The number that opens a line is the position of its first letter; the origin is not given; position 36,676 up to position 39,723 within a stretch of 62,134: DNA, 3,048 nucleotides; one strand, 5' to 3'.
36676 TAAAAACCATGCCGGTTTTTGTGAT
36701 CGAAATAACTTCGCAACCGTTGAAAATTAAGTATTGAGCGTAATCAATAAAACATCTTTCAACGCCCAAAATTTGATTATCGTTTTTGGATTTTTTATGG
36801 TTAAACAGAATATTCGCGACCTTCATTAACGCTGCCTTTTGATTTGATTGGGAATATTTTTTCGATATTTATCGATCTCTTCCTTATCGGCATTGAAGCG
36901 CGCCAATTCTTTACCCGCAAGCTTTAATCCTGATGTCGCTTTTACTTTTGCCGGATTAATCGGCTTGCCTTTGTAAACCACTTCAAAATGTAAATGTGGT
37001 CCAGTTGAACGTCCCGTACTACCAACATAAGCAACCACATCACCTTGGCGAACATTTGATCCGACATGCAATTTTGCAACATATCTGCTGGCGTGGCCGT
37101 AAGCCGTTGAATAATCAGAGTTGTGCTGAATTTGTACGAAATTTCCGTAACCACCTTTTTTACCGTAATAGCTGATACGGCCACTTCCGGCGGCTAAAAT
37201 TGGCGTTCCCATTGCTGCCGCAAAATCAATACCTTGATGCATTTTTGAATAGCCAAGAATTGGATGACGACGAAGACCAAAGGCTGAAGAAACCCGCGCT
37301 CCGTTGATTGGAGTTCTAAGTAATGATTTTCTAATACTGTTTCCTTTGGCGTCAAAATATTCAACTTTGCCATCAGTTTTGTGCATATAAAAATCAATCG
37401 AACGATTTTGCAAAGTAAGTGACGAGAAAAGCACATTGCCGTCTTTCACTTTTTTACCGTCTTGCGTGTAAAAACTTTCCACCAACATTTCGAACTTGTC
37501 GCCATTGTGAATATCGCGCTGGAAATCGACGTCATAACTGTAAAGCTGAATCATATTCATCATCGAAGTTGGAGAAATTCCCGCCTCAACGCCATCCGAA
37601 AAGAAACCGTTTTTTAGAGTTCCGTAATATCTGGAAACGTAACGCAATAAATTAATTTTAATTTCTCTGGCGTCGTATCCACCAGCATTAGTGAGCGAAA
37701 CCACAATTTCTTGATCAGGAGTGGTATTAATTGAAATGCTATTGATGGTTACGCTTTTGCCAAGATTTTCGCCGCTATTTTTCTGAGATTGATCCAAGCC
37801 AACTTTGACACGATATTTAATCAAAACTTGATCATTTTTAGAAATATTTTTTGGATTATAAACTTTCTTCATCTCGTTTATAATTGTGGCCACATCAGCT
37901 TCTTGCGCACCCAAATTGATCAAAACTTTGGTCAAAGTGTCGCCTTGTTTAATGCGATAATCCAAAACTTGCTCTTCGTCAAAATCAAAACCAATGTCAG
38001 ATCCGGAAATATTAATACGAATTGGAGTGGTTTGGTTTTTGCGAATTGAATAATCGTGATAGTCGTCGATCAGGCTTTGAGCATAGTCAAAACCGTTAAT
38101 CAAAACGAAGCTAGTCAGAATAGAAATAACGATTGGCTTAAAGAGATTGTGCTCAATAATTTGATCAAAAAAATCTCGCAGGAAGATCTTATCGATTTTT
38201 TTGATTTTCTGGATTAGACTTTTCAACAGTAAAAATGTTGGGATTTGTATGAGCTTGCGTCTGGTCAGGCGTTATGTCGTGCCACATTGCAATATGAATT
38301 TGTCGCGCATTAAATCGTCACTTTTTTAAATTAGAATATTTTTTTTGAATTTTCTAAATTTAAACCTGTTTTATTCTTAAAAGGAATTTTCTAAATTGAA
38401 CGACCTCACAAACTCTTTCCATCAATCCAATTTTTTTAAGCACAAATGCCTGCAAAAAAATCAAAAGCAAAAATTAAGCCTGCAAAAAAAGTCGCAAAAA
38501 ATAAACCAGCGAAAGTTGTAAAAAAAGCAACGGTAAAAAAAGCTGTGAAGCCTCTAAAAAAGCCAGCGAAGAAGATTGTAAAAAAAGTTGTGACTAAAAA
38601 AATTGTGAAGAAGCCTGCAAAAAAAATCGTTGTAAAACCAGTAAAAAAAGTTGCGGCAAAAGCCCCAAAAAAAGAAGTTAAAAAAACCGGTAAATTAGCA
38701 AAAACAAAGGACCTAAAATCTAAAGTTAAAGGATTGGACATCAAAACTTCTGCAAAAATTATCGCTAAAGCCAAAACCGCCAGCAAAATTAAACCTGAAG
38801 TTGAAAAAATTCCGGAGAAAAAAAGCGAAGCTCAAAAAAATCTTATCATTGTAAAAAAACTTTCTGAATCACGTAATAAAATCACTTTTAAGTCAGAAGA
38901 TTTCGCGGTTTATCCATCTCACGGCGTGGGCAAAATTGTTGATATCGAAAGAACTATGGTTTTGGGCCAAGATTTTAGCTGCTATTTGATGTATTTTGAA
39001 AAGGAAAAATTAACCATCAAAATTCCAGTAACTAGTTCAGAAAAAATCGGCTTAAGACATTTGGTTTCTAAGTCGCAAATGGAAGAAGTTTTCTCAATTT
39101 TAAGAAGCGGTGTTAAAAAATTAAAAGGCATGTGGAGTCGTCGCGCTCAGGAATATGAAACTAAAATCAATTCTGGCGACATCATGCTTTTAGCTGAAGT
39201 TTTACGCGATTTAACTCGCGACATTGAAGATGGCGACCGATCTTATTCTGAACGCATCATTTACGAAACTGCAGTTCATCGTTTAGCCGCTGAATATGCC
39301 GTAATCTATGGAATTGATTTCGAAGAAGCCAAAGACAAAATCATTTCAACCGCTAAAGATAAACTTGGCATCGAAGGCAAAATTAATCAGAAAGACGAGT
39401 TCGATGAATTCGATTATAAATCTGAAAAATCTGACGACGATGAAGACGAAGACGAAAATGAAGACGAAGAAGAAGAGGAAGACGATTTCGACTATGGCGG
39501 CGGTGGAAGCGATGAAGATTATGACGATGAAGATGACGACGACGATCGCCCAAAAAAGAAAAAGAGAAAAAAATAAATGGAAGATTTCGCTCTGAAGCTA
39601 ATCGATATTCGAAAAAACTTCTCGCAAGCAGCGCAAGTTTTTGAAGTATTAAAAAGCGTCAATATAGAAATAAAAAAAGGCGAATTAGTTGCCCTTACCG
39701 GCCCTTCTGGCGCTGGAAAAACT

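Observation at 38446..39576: CarD/CdnL core flanked by a histone-H1-like basic N-terminus and a poly-acidic C-terminal tail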

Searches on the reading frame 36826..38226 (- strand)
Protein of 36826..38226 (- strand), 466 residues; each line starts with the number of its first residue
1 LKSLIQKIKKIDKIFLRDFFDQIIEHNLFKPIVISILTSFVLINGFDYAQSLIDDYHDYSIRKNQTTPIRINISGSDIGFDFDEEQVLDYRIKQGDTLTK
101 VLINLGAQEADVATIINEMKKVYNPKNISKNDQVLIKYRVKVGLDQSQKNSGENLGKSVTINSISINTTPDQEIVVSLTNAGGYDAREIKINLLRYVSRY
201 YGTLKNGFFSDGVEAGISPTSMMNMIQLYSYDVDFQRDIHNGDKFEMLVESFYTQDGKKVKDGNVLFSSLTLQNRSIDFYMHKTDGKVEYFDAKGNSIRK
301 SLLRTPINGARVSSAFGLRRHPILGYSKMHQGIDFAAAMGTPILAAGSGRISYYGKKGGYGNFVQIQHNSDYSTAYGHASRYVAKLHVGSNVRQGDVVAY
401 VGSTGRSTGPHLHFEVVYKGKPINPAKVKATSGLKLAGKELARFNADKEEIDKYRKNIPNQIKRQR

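Call 3: search_protein_families(library=pfam, proteins=[window:36826-38226:-], max_evalue=0.01)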
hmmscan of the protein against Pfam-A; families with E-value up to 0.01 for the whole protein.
window:36826-38226:- (466 aa): 3 families
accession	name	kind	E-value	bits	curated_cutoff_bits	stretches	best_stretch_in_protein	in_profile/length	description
PF01551.29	Peptidase_M23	-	1.1e-32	112.5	28.7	1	328-425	1-96/96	Peptidase family M23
PF19425.4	Csd3_N2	-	1.9e-09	37.9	27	1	201-316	10-120/122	Csd3 second domain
PF02115.23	Rho_GDI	-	0.0088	16.1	26.5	0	109-188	11-90/193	RHO protein GDP dissociation inhibitor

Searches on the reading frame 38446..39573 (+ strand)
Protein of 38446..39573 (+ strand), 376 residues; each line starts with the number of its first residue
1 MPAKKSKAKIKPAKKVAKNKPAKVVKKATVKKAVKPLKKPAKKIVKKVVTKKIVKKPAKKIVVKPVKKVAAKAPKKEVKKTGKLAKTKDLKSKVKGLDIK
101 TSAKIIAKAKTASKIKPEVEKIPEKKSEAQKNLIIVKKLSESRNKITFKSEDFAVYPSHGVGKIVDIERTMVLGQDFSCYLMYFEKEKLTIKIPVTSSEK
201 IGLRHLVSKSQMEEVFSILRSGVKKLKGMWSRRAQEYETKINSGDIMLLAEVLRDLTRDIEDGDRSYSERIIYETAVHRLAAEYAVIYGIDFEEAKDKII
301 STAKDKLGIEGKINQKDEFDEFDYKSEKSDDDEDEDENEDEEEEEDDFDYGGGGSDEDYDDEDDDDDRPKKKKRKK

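Call 3: search_protein_families(library=pfam, proteins=[window:38446-39573:+], max_evalue=0.01)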
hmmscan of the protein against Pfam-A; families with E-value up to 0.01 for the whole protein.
window:38446-39573:+ (376 aa): 2 families
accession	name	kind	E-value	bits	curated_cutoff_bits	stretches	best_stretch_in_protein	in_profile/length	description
PF21095.3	CarD_C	-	5.3e-21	74.9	23.1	1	214-299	1-86/87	CarD, C-terminal domain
PF02559.22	CarD_TRCF_RID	-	4.8e-10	39.8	23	1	148-205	1-55/57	CarD-like/TRCF RID domain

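Call 4: search_protein_families(library=ncbifam, proteins=[window:38446-39573:+], max_evalue=0.01)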
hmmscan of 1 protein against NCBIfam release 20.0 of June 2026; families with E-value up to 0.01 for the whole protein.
window:38446-39573:+ (376 aa): 1 family
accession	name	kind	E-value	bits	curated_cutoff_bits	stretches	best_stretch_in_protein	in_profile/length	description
TIGR00580.2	mfd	equivalog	0.0063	14.9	800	1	13-210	175-370/907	transcription-repair coupling factor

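Call 6: find_homologous_proteins(query=window:38446-39573:+, max_evalue=0.00001)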
Query window:38446-39573:+ (376 aa): 6863 proteins with E <= 0.00001 among 8000 candidates; the best 120 are listed.
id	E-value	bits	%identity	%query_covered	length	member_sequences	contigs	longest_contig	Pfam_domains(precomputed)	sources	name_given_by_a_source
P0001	6.4e-226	767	100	100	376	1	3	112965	PF21095.4,PF02559.23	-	-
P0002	2.4e-200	683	95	67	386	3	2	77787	PF21095.4,PF02559.23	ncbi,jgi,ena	-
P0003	7.1e-198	675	95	67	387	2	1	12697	PF21095.4,PF02559.23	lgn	-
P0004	5.5e-162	557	87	65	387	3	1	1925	PF21095.4,PF02559.23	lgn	-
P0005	1.2e-153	529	83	72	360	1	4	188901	PF21095.4,PF02559.23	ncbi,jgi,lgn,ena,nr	ncbi:MAG: hypothetical protein EBS06_00215 [Proteobacteria bacterium]|nr:hypothetical protein [Pseud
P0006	3.2e-147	508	80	73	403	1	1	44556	PF21095.4,PF02559.23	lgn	-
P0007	2.4e-145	502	83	74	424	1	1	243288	PF21095.4,PF02559.23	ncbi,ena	-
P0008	7.4e-145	500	81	65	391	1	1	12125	PF21095.4,PF02559.23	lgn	-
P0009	4.5e-139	481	72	85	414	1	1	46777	PF21095.4,PF02559.23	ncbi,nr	ncbi:MAG: CarD family transcriptional regulator [Rickettsiales bacterium]|nr:CarD family transcripti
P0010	2.9e-138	479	75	73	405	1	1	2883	PF21095.4,PF02559.23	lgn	-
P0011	7.6e-135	468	71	87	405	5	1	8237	PF21095.4,PF02559.23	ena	-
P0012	6.0e-133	461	73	76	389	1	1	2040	PF21095.4,PF02559.23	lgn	-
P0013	3.8e-128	445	65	87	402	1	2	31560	PF21095.4,PF02559.23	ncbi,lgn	-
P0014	9.4e-124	431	77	59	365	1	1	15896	PF21095.4,PF02559.23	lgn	-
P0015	2.5e-123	430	79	61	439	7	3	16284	PF21095.4,PF02559.23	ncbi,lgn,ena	-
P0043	5.5e-117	409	65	79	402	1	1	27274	PF21095.4,PF02559.23,PF07382.17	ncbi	-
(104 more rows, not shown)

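Call 13: search_solved_structures(query=window:38446-39573:+, max_evalue=0.001, show_alignments=3)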
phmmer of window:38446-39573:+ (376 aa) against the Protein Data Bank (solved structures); distinct sequences matched with E-value up to 0.001: 12.
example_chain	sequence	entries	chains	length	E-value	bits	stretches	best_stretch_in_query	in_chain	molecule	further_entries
2lwj_A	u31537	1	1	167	2.4e-23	86.1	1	145-288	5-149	Transcriptional regulator, CarD family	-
9e7v_M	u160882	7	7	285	3.4e-18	69.1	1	56-295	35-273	Ubiquitin-like protein SMT3,RNA polymerase-binding transcription factor CarD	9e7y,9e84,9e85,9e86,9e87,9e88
8hvr_H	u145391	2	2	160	7.1e-18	68.1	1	146-292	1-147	Putative transcriptional factor regulator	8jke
9m9d_M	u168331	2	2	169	8.2e-17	64.6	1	147-295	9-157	RNA polymerase-binding transcription factor CarD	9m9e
9m98_M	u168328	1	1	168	8.6e-17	64.5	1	147-295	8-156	RNA polymerase-binding transcription factor CarD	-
4kbm_B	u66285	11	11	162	9.6e-17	64.4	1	147-295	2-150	RNA polymerase-binding transcription factor CarD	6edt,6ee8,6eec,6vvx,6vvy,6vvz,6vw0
4ilu_A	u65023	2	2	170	1e-16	64.3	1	147-295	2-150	RNA polymerase-binding transcription factor CarD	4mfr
2lt3_A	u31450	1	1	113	1.5e-10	44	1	200-288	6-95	Transcriptional regulator, CarD family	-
2lt4_A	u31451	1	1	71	3.7e-09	39.4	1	146-209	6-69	Transcriptional regulator, CarD family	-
4l5g_A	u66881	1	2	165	3.2e-08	36.3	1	148-297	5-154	CarD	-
4xlr_M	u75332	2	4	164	3.5e-08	36.2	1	148-297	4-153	CarD-like transcriptional regulator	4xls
4xax_B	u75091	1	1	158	4.5e-08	35.9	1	148-296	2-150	CarD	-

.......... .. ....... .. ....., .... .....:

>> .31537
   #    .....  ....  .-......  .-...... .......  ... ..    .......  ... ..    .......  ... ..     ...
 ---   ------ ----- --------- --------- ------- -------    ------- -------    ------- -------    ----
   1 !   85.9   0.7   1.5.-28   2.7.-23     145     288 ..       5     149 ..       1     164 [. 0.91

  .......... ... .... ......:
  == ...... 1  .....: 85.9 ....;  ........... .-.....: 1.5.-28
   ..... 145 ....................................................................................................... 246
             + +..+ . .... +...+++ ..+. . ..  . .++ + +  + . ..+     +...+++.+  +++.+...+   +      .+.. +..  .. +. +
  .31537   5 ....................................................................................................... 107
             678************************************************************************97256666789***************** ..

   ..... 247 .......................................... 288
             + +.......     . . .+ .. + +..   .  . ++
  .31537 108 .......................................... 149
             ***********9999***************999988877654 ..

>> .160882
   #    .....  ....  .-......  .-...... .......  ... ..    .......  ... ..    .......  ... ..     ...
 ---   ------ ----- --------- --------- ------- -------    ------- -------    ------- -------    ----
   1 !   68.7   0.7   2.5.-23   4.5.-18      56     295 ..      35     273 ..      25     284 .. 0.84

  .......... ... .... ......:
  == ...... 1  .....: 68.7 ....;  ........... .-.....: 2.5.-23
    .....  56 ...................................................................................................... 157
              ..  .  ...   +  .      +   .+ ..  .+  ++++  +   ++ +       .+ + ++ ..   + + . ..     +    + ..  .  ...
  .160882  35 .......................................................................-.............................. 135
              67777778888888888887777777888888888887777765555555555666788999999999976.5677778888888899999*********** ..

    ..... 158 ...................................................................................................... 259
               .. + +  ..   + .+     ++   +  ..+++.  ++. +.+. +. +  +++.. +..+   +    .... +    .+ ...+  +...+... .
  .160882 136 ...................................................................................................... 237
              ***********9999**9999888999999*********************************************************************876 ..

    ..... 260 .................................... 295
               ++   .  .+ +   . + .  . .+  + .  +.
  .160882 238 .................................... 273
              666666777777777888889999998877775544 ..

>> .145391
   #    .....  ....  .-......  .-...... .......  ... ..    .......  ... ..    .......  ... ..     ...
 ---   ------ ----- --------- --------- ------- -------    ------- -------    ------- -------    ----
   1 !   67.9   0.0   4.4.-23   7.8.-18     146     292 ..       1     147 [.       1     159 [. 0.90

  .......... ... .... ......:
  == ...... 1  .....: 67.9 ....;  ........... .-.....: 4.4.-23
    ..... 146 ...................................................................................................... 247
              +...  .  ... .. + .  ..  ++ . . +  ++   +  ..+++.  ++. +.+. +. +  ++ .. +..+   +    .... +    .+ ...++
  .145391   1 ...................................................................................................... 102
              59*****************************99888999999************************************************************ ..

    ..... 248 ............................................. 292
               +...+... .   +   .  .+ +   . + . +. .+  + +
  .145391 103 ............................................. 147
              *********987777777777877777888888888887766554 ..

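Call 32: predict_structure(alignment_id=A1)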
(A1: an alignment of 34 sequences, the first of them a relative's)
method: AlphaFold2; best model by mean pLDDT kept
length: 376 residues; sequences in the alignment: 34
mean_pLDDT: 60.3   pTM: 0.31
mean pLDDT of the five models: 60.3, 59.5, 58.9, 57.1, 56.0
residues with pLDDT >= 90: 38; 70-90: 98; 50-70: 53; < 50: 187
segments of 3 or more residues with pLDDT < 50: 1-4, 6-75, 77-104, 106-130, 132-143, 321-345, 350-356, 359-363
pLDDT, mean of each block of 10 residues (from residue 1): 43 37 41 43 40 42 40 43 39 38 49 37 44 45 67 88 92 90 91 90 75 66 62 81 84 81 75 89 89 91 73 51 43 37 48 46 48 52
secondary structure, 60 per line:
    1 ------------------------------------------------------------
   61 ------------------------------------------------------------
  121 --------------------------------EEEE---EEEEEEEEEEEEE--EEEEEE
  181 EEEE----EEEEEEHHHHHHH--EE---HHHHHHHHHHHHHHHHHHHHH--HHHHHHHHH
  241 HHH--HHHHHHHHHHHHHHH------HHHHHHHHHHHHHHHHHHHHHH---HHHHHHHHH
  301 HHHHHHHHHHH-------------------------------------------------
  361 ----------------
elements in order: E153-156 E160-172 E175-184 E189-194 H195-201 H209-229 H232-243 H246-260 H267-288 H292-311

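Call 46: search_protein_families(library=pfam, proteins=[P0043], max_evalue=10)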
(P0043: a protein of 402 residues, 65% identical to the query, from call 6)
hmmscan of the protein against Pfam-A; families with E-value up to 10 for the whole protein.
P0043 (402 aa): 3 families
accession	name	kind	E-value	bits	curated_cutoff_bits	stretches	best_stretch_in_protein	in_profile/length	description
PF21095.3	CarD_C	-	9.3e-21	74.1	23.1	1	245-330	1-86/87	CarD, C-terminal domain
PF02559.22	CarD_TRCF_RID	-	1e-10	42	23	1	179-237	1-56/57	CarD-like/TRCF RID domain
PF07382.16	HC2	-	8.2e-07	29.7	40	1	6-143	9-148/194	Histone H1-like nucleoprotein HC2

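Call 55: find_encoding_contigs(protein=P0001, flank=3000, max_places=3)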
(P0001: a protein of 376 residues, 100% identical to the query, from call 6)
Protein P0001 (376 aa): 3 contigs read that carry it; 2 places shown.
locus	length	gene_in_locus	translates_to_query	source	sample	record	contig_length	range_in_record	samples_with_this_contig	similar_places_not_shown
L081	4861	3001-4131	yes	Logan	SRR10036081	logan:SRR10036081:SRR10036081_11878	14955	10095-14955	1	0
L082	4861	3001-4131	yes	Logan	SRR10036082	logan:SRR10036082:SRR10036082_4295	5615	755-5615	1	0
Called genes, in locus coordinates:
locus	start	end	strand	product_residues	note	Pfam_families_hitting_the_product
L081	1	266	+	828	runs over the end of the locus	PF00133:tRNA-synt_1, PF09334:tRNA-synt_1g, PF08264:Anticodon_1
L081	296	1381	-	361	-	PF13439:Glyco_transf_4, PF20706:GT4-conflict, PF00534:Glycos_transf_1, PF13692:Glyco_trans_1_4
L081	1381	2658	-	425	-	PF19425:Csd3_N2, PF01551:Peptidase_M23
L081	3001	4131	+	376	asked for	PF02559:CarD_TRCF_RID, PF21095:CarD_C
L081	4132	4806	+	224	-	PF00005:ABC_tran, PF13304:AAA_21 (faint)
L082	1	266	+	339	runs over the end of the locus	?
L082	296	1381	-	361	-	PF13439:Glyco_transf_4, PF20706:GT4-conflict, PF00534:Glycos_transf_1, PF13692:Glyco_trans_1_4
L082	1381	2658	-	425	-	PF19425:Csd3_N2, PF01551:Peptidase_M23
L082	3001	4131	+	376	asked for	PF02559:CarD_TRCF_RID, PF21095:CarD_C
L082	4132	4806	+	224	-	PF00005:ABC_tran, PF13304:AAA_21 (faint)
